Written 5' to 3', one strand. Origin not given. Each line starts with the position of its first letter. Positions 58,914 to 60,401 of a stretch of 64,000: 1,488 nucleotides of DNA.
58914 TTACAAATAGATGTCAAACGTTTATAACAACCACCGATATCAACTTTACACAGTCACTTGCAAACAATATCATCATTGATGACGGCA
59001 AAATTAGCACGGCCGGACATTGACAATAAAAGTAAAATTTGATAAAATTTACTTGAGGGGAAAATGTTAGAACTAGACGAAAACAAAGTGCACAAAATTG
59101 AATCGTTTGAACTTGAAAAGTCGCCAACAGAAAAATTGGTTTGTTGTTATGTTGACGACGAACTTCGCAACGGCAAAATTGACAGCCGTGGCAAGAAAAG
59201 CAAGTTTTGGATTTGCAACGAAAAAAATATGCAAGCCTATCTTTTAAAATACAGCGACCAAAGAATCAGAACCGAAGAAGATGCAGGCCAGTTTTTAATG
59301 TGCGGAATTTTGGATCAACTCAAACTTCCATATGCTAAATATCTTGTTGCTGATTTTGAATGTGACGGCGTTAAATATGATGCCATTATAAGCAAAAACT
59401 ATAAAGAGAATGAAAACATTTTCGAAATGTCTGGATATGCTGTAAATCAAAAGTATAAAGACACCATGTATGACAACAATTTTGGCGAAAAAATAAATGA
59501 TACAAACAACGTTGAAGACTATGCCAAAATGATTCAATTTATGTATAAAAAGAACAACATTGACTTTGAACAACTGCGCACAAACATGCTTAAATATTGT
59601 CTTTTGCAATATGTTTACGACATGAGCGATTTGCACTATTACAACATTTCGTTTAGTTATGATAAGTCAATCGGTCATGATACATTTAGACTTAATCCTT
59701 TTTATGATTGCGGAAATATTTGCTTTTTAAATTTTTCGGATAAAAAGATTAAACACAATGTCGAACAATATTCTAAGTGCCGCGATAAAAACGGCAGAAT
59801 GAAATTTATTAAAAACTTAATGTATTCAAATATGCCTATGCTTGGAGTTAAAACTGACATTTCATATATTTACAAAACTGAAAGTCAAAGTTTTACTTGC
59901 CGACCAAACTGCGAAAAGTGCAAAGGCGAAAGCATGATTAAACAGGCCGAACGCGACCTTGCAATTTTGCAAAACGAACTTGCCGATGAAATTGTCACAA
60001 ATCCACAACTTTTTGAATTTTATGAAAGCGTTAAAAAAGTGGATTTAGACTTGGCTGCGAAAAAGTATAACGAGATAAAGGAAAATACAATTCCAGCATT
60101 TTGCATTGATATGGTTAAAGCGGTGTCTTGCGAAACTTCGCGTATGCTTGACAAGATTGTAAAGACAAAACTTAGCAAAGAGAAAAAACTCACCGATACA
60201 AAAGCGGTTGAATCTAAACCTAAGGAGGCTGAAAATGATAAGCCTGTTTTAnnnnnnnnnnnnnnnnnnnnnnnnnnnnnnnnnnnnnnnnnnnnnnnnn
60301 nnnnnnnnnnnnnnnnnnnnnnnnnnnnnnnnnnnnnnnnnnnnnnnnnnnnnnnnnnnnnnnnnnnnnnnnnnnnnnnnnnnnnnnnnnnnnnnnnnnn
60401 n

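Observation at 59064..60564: Split HipA in reversed order: HipT-like kinase followed by a translationally coupled HipS-like N-subdomain protein, with no HipB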

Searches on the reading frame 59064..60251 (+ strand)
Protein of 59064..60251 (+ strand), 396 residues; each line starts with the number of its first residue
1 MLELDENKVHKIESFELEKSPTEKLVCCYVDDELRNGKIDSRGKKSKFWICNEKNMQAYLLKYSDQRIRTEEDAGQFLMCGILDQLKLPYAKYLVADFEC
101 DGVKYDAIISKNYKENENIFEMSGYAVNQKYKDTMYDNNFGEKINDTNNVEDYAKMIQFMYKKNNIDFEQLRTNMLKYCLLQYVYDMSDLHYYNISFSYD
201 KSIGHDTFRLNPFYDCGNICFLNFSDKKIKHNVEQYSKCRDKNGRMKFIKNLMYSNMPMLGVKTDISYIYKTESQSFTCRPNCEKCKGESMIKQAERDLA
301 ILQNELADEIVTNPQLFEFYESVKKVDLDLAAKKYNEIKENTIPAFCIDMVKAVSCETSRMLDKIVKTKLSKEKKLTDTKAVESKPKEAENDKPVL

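Call 3: search_protein_families(library=pfam, proteins=[window:59064-60251:+], max_evalue=10)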
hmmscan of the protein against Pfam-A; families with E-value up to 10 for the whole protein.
window:59064-60251:+ (396 aa): 1 family
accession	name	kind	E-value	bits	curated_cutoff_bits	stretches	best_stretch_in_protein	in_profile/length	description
PF07804.18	HipA_C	-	0.00011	22.4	30.5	1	138-220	97-163/213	HipA-like C-terminal domain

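Call 4: search_protein_families(library=ncbifam, proteins=[window:59064-60251:+], max_evalue=10)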
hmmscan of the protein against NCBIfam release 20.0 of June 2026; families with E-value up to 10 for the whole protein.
window:59064-60251:+ (396 aa): 1 family
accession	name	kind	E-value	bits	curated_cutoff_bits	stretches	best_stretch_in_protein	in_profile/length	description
NF007297.0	PRK09775.1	equivalog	0.044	12.5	401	1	187-233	343-386/446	type II toxin-antitoxin system HipA family toxin YjjJ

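Call 5: search_protein_families(library=padloc, proteins=[window:59064-60251:+], max_evalue=10)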
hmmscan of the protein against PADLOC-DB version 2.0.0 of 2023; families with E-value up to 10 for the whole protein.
window:59064-60251:+ (396 aa): 4 families
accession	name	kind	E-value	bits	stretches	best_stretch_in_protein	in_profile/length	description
PDLC04344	PDC-M03A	-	1.3e-10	39.3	1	38-235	17-207/305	-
PDLC04342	PDC-M03A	-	1.1e-06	26.4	1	38-235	16-209/299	-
PDLC04340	PDC-M03A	-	1.9e-05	22.3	1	38-234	14-185/280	-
PDLC04345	PDC-M03A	-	0.00015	19.1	1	42-234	18-207/302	-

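Call 6: find_homologous_proteins(query=window:59064-60251:+)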
Query window:59064-60251:+ (396 aa): 18 proteins with E <= 0.001 among 2473 candidates.
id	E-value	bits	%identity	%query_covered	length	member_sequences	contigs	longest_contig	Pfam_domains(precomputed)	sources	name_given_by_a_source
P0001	2.7e-245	831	93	100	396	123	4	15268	-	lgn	-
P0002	7.4e-143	494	58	95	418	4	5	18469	-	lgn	-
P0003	2.1e-141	489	59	92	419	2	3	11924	-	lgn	-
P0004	4.9e-140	485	57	98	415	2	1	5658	-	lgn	-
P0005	1.7e-138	480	56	98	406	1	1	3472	-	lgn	-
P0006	7.9e-130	451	55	92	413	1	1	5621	-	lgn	-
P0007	7.4e-129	448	55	92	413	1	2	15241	-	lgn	-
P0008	1.4e-96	342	47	85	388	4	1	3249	-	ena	-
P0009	2.1e-96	341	46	92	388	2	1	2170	-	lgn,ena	-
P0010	9.3e-96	339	46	92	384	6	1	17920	-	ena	-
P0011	3.9e-87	311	44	99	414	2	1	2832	PF07804.19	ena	-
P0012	1.0e-86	309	45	88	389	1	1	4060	-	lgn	-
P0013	4.2e-86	307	46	87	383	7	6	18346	-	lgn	-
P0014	2.5e-83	298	43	89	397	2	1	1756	-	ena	-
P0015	3.8e-82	294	42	93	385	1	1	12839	-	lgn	-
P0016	1.3e-80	289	43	85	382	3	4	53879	-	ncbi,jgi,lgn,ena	-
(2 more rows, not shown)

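Call 7: search_solved_structures(query=window:59064-60251:+, max_evalue=10, show_alignments=2)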
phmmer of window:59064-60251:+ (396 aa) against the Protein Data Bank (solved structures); distinct sequences matched with E-value up to 10: 4.
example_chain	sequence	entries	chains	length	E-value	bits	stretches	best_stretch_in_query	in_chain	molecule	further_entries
5cwp_A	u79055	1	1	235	0.93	11.7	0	287-328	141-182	Designed helical repeat protein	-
8f6r_A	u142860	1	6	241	1.1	11.4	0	287-338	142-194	De novo designed oligomeric protein C6-79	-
6n4n_C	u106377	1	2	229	5.2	9.2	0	268-329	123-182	Rosetta-designed danoprevir/NS3a complex reader 2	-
6xss_A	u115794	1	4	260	7.6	8.7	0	287-326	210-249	C4_nat_HFuse-7900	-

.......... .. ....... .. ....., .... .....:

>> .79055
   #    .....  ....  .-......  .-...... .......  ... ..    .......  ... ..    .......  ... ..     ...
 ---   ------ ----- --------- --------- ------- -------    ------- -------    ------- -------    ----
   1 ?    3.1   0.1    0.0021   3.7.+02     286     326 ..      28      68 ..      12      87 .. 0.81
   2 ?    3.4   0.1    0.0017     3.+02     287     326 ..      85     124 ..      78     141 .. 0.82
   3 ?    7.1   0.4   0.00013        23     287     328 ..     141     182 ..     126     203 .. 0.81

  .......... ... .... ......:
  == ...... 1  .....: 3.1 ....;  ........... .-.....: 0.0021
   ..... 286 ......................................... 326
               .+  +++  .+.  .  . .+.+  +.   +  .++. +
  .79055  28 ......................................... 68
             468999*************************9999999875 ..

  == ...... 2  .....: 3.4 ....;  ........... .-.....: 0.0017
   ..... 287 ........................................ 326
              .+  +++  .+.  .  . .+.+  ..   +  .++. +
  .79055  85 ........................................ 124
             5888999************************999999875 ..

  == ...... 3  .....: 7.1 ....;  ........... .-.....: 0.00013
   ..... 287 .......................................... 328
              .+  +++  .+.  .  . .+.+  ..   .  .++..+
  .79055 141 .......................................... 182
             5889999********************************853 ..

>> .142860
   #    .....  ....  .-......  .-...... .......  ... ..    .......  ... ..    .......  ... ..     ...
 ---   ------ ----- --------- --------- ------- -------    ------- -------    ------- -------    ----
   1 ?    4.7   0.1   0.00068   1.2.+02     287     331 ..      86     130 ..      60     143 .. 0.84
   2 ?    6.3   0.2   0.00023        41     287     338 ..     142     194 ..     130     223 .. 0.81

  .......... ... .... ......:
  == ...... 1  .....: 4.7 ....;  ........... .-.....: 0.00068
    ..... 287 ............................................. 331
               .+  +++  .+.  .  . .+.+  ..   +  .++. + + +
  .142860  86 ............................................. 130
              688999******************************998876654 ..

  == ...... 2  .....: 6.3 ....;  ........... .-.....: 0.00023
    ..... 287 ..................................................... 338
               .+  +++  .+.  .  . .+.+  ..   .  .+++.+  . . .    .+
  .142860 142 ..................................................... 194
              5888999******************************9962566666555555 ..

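Call 11: search_solved_structures(query=A1, max_evalue=10, show_alignments=3)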
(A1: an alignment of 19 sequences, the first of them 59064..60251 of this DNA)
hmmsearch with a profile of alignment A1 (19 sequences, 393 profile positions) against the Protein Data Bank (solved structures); distinct sequences matched with E-value up to 10: 11.
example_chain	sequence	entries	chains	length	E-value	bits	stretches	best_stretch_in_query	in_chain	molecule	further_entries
1qp9_A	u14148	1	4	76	0.12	14.3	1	265-326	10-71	CYP1(HAP1-PC7) ACTIVATORY PROTEIN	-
1hwt_C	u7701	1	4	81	0.12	14.3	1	265-326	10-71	PROTEIN (HEME ACTIVATOR PROTEIN)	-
2hap_C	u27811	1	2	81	0.14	14.1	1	265-326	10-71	PROTEIN (HEME ACTIVATOR PROTEIN)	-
1pyc_A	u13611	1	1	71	0.23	13.4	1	265-326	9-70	CYP1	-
3txm_A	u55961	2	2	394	0.38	12.7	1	285-363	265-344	26S proteasome regulatory complex subunit p42B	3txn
5jzn_A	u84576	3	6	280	0.44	12.5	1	83-118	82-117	Serine/threonine-protein kinase DCLK1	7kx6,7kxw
7f3g_A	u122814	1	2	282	0.45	12.4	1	83-118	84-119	Isoform 4 of Serine/threonine-protein kinase DCLK1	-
5jzj_A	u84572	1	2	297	0.5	12.3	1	83-122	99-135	Serine/threonine-protein kinase DCLK1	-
7kx8_A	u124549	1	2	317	0.58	12.1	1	83-118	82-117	Serine/threonine-protein kinase DCLK1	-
6kyr_A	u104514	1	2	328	0.63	12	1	83-118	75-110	Serine/threonine-protein kinase DCLK1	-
6kyq_A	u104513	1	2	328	0.63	12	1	83-118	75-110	Serine/threonine-protein kinase DCLK1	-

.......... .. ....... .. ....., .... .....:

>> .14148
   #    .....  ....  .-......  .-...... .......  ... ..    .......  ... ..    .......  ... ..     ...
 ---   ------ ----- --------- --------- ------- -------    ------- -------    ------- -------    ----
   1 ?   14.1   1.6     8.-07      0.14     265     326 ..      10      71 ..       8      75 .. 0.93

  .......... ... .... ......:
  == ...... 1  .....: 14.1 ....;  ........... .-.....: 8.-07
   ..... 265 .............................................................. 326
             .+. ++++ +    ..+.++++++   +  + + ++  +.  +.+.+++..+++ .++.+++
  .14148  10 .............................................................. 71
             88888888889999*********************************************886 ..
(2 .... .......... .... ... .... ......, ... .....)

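Call 12: find_encoding_contigs(protein=P0016, flank=6000, max_places=4)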
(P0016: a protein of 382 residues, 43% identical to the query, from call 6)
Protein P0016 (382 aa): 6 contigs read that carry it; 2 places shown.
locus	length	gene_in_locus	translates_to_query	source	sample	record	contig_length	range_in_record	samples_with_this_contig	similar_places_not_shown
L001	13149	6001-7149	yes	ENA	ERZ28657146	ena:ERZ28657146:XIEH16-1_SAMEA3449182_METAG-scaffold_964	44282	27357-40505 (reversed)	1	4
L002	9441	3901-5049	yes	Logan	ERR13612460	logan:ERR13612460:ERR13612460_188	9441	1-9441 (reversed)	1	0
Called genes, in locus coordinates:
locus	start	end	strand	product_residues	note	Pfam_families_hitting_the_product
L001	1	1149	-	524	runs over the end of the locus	PF00005:ABC_tran, PF02463:SMC_N (weak), PF13304:AAA_21 (faint), PF12848:ABC_tran_Xtn, PF00005:ABC_tran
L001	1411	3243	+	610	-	PF01411:tRNA-synt_2c, PF07973:tRNA_SAD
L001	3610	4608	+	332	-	-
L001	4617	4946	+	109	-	-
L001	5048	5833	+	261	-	PF00483:NTP_transferase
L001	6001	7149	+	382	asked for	-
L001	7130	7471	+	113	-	-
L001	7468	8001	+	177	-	PF00719:Pyrophosphatase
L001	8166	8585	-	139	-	-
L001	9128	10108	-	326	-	-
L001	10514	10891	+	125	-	PF13730:HTH_36 (weak), PF00392:GntR, PF14502:HTH_41 (faint)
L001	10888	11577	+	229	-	PF00005:ABC_tran, PF13304:AAA_21 (faint)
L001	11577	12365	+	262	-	-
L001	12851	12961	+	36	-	-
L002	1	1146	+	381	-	?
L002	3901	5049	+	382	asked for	-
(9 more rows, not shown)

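Call 13: find_encoding_contigs(protein=P0002, flank=6000, max_places=4)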
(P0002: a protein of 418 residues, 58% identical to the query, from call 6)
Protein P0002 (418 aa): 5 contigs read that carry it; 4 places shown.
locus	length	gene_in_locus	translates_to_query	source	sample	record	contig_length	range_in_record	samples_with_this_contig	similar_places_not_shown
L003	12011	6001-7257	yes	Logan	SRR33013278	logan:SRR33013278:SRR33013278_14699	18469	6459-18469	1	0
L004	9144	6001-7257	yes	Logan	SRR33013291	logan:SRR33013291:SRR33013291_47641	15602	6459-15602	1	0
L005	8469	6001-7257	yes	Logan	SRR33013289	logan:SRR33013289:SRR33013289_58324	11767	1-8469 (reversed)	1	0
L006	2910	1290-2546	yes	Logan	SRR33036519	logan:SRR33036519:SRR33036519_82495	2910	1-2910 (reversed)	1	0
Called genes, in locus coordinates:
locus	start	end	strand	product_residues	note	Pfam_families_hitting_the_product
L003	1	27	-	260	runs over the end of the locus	PF14804:Jag_N, PF13083:KH_KhpA-B, PF01424:R3H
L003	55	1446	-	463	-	PF02096:60KD_IMP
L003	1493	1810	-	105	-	PF00825:Ribonuclease_P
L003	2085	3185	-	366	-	PF00712:DNA_pol3_beta, PF02767:DNA_pol3_beta_2, PF02768:DNA_pol3_beta_3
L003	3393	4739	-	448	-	PF11638:DnaA_N, PF00308:Bac_DnaA, PF00004:AAA (faint), PF08299:Bac_DnaA_C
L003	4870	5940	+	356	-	PF02463:SMC_N, PF13175:AAA_15, PF13476:AAA_23, PF13304:AAA_21 (faint)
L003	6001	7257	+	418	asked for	-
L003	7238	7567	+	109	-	-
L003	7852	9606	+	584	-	PF01336:tRNA_anti-codon, PF00152:tRNA-synt_2, PF02938:GAD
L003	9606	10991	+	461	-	PF01336:tRNA_anti-codon, PF00152:tRNA-synt_2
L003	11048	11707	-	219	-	-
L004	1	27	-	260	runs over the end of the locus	PF14804:Jag_N, PF13083:KH_KhpA-B, PF01424:R3H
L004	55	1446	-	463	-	PF02096:60KD_IMP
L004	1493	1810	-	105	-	PF00825:Ribonuclease_P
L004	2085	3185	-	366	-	PF00712:DNA_pol3_beta, PF02767:DNA_pol3_beta_2, PF02768:DNA_pol3_beta_3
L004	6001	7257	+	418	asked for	-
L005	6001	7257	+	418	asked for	-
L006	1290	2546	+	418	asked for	-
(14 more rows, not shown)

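Call 17: find_encoding_contigs(protein=P0010, flank=6000, max_places=2)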
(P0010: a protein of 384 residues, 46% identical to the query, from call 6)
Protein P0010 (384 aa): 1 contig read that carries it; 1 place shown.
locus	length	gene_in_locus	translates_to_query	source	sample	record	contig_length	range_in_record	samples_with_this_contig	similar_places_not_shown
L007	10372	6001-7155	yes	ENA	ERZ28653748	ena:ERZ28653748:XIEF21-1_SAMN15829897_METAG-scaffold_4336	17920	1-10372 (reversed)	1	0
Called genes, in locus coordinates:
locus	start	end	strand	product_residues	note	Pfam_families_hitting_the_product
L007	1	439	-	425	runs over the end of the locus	PF02096:60KD_IMP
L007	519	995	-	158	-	PF00825:Ribonuclease_P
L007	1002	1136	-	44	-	PF00468:Ribosomal_L34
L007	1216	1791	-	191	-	-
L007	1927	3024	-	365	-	PF00712:DNA_pol3_beta, PF02767:DNA_pol3_beta_2, PF02768:DNA_pol3_beta_3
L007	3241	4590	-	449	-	PF11638:DnaA_N, PF00308:Bac_DnaA, PF01695:IstB_IS21 (weak), PF00004:AAA (faint), PF08299:Bac_DnaA_C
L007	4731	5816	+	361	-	PF02463:SMC_N, PF13175:AAA_15, PF13476:AAA_23, PF13304:AAA_21 (weak)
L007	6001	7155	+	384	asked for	-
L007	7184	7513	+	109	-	-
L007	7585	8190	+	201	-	-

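Call 18: find_encoding_contigs(protein=P0015, flank=6000, max_places=2)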
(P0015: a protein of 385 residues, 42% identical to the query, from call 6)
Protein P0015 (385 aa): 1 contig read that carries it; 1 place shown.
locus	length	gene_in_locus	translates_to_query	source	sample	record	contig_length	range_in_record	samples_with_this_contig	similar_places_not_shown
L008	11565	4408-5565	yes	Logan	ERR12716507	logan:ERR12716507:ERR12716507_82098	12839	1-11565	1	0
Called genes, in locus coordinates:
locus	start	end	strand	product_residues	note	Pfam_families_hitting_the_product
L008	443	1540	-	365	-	PF00712:DNA_pol3_beta, PF02767:DNA_pol3_beta_2 (weak), PF00712:DNA_pol3_beta (weak), PF02767:DNA_pol3_beta_2, PF02768:DNA_pol3_beta_3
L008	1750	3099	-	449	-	PF11638:DnaA_N, PF00308:Bac_DnaA, PF01695:IstB_IS21 (faint), PF00004:AAA (weak), PF08299:Bac_DnaA_C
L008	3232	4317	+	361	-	PF02463:SMC_N, PF13175:AAA_15, PF13476:AAA_23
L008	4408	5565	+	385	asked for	-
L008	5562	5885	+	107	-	-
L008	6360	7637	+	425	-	PF01336:tRNA_anti-codon, PF00152:tRNA-synt_2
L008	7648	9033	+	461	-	PF01336:tRNA_anti-codon, PF00152:tRNA-synt_2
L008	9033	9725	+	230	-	PF00899:ThiF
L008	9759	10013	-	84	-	-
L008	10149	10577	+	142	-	-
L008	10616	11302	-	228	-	PF04055:Radical_SAM, PF13353:Fer4_12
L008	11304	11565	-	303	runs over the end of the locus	PF00070:Pyr_redox (faint), PF00890:FAD_binding_2, PF01266:DAO (weak), PF03486:HI0933_like (faint), PF07992:Pyr_redox_2, PF12831:FAD_oxidored, PF13450:NAD_binding_8 (weak), PF13738:Pyr_redox_3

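Call 19: find_encoding_contigs(protein=P0007, flank=6000, max_places=2)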
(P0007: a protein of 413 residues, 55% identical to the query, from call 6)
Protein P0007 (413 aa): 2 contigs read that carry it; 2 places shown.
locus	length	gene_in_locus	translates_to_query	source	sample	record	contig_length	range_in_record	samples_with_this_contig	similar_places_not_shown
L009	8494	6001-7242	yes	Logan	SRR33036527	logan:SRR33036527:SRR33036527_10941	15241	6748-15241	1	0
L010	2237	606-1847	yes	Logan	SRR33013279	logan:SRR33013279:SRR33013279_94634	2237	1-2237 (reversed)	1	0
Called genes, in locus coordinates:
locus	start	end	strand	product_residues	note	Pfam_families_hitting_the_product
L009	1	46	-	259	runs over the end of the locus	PF14804:Jag_N, PF13083:KH_KhpA-B, PF01424:R3H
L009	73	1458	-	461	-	PF02096:60KD_IMP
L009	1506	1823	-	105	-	PF00825:Ribonuclease_P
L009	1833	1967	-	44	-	PF00468:Ribosomal_L34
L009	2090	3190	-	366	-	PF00712:DNA_pol3_beta, PF02767:DNA_pol3_beta_2, PF02768:DNA_pol3_beta_3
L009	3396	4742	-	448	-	PF11638:DnaA_N, PF00308:Bac_DnaA, PF00004:AAA (weak), PF08299:Bac_DnaA_C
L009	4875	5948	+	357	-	PF02463:SMC_N, PF13175:AAA_15, PF13476:AAA_23, PF13304:AAA_21 (faint)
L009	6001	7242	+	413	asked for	-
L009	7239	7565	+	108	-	-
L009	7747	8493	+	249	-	?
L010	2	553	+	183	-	?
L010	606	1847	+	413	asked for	-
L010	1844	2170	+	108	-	-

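Call 27: predict_structure(alignment_id=A1)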
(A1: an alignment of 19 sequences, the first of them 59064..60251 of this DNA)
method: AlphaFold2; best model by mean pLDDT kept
length: 396 residues; sequences in the alignment: 19
mean_pLDDT: 89.4   pTM: 0.88
mean pLDDT of the five models: 89.4, 88.8, 88.2, 87.6, 87.6
residues with pLDDT >= 90: 281; 70-90: 85; 50-70: 17; < 50: 13
segments of 3 or more residues with pLDDT < 50: 384-396
pLDDT, mean of each block of 10 residues (from residue 1): 87 83 80 90 85 87 80 92 95 93 91 89 93 92 92 96 95 97 89 89 93 77 91 95 94 91 96 87 94 97 98 98 98 95 96 97 97 77 49 41
secondary structure, 60 per line:
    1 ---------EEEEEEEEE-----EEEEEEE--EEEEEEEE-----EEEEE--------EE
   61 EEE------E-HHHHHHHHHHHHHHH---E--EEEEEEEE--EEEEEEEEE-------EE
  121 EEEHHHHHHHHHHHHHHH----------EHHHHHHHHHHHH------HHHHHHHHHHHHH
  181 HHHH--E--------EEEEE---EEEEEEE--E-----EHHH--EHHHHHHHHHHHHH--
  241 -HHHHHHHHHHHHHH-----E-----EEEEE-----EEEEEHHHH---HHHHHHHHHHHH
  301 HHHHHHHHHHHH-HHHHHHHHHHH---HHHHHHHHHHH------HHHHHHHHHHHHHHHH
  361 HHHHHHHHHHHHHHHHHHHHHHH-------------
elements in order: E10-18 E24-30 E33-40 E46-50 E59-63 H72-86 E93-100 E103-111 E119-123 H124-138 H150-161 H168-184 E196-200 E204-210 H226-238 H242-255 E267-271 E277-281 H282-285 H289-312 H314-324 H328-338 H345-383

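Call 30: fold_search(model_id=the predicted structure, library=pdb)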
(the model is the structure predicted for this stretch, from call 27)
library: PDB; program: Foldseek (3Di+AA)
matches with E <= 10: 1056; with E <= 0.001: 32
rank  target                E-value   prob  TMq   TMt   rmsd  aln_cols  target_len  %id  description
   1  3akl_A                2.3e-07  1.00  0.38  0.52  13.2       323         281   14  Crystal structure of A Helicobacter pylori proinflammatory kinase CtkA (released 2010-12-01)
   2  3akk_A                3.0e-07  1.00  0.41  0.53  12.9       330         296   14  Crystal structure of A Helicobacter pylori proinflammatory kinase CtkA (released 2010-12-01)
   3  3akk_C                1.1e-06  1.00  0.39  0.52  13.3       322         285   14  Crystal structure of A Helicobacter pylori proinflammatory kinase CtkA (released 2010-12-01)
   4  3tpv                  3.4e-06  1.00  0.37  0.35   9.7       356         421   11  Structure of pHipA bound to ADP (released 2012-10-03)
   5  3akk_D                3.8e-06  1.00  0.40  0.53  12.9       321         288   14  Crystal structure of A Helicobacter pylori proinflammatory kinase CtkA (released 2010-12-01)
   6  3akj_A                4.7e-06  1.00  0.39  0.54  12.9       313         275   15  Crystal structure of A Helicobacter pylori proinflammatory kinase CtkA (released 2010-12-01)
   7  3dnv_A                8.3e-06  1.00  0.36  0.35   9.6       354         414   12  MDT Protein (released 2009-01-27)
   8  3dnt_A                1.1e-05  1.00  0.34  0.33  10.7       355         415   12  structures of MDT proteins (released 2009-01-27)
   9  3tpe                  1.2e-05  1.00  0.35  0.33  10.7       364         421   11  The phipa p3121 structure (released 2012-10-03)
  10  3fbr_A                2.9e-05  1.00  0.36  0.33  10.4       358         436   11  structure of HipA-amppnp-peptide (released 2009-02-10)
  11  3dnt_B                3.0e-05  1.00  0.37  0.35   9.8       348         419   12  structures of MDT proteins (released 2009-01-27)
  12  7ab5_F                3.0e-05  1.00  0.35  0.40  11.8       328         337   13  Crystal structure of the Escherichia coli toxin-antitoxin system HipBST (HipT D233Q) (released 2022-01-12)
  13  2wiu_A                3.2e-05  1.00  0.36  0.33  10.6       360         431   12  Mercury-modified bacterial persistence regulator hipBA (released 2009-07-28)
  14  7ab4_F                3.5e-05  1.00  0.35  0.40  12.5       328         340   13  Crystal structure of the Escherichia coli toxin-antitoxin system HipBST (HipT S59A) (released 2022-01-12)
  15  5jda                  3.5e-05  1.00  0.36  0.39  18.2       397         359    9  Bacillus cereus CotH kinase plus Mg2+/AMP (released 2016-05-18)
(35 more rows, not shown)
